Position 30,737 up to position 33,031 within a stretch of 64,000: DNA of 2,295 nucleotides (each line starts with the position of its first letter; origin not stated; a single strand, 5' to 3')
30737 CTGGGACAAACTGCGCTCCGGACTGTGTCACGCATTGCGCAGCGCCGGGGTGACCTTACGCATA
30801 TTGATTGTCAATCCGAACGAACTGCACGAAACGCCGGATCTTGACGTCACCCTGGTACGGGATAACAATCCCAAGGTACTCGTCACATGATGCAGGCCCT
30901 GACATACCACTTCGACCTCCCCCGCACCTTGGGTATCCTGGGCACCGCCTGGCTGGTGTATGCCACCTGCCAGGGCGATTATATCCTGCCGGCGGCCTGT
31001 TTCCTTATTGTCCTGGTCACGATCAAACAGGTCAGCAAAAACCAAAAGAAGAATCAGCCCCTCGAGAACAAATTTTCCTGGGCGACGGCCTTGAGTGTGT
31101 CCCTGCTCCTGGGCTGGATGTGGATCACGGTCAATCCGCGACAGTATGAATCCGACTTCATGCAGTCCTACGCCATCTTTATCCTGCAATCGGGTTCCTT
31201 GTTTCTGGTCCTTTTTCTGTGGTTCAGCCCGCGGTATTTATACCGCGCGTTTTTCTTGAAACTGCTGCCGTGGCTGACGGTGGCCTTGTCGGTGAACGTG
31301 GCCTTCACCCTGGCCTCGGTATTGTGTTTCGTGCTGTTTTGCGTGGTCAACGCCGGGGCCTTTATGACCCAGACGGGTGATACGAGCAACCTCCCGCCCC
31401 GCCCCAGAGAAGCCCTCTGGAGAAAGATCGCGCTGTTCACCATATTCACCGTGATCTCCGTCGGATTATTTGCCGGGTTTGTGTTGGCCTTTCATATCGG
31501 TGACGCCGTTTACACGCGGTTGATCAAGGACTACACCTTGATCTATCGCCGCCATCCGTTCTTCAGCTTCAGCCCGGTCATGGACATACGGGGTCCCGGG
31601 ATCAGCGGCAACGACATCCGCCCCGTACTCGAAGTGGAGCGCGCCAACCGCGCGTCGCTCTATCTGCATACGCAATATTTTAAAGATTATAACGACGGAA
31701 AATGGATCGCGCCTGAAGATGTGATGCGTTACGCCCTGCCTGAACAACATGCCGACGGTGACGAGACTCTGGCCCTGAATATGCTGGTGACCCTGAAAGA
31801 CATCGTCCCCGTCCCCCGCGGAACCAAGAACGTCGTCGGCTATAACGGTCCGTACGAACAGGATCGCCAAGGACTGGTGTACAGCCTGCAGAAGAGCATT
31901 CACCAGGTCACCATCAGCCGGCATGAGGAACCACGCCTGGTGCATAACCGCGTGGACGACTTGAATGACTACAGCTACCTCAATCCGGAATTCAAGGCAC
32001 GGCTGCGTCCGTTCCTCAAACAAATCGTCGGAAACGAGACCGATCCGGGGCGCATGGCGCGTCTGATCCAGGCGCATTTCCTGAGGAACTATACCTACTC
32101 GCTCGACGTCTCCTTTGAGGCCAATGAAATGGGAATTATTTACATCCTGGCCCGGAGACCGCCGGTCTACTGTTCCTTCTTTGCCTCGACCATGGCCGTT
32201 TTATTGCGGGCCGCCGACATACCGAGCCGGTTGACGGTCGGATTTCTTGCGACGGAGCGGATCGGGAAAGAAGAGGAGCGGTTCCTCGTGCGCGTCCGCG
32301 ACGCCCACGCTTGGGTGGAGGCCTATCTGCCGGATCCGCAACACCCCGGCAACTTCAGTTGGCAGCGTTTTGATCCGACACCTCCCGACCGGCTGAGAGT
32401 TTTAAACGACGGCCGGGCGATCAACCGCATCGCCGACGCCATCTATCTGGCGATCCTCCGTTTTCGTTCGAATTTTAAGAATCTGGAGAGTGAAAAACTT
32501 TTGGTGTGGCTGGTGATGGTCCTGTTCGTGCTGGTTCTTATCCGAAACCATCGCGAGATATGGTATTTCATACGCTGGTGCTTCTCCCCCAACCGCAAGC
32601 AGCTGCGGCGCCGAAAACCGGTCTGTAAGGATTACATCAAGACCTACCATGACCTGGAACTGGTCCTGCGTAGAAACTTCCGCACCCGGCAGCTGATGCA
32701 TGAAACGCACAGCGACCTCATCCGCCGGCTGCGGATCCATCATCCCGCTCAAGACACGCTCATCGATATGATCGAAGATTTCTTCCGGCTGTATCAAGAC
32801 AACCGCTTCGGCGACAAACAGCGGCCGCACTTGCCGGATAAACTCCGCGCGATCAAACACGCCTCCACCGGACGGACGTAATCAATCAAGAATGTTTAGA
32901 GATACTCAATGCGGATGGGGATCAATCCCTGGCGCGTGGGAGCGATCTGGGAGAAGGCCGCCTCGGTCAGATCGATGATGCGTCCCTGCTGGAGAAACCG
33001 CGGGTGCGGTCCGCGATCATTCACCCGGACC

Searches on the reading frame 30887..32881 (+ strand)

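Call 51: search_protein_families(library=pfam, proteins=[window:30887-32881:+], max_evalue=0.0001)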
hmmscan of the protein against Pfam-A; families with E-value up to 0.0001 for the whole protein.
window:30887-32881:+ (664 aa): 1 family
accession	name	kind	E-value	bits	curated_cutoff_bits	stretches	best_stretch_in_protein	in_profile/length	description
PF01841.26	Transglut_core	-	8.3e-16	58.7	23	1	377-497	4-108/108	Transglutaminase-like superfamily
